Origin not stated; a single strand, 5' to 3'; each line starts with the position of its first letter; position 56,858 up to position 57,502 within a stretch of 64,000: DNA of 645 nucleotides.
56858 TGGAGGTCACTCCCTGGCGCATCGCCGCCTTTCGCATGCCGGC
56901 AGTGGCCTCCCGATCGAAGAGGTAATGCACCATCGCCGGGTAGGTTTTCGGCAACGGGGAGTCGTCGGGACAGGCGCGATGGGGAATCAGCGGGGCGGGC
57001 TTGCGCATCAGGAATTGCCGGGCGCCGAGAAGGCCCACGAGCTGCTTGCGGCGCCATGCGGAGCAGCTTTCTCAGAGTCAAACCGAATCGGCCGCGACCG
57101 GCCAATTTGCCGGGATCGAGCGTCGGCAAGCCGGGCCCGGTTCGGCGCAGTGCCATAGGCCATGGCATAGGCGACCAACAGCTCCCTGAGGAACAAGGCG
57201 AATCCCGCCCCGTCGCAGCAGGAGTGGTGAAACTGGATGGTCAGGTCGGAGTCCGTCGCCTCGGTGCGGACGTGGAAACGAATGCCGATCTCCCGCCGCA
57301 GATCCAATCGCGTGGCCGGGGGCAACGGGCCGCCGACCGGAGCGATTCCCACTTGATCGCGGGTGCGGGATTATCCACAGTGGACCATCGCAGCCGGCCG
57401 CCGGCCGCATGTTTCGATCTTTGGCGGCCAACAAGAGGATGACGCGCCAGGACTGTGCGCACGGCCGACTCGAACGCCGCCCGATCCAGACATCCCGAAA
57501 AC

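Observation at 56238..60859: Acyl reductase-SCP2 fusion, epimerase, methyltransferase and stand-alone condensation domain in one operon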

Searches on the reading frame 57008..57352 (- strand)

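Call 3: search_protein_families(library=pfam, proteins=[window:57008-57352:-], max_evalue=0.01)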
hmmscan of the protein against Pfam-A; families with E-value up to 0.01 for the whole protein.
window:57008-57352:- (114 aa): 1 family
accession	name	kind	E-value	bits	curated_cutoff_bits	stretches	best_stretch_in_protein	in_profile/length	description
PF00668.25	Condensation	-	0.00042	19.6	30.6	1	15-65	110-162/456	Condensation domain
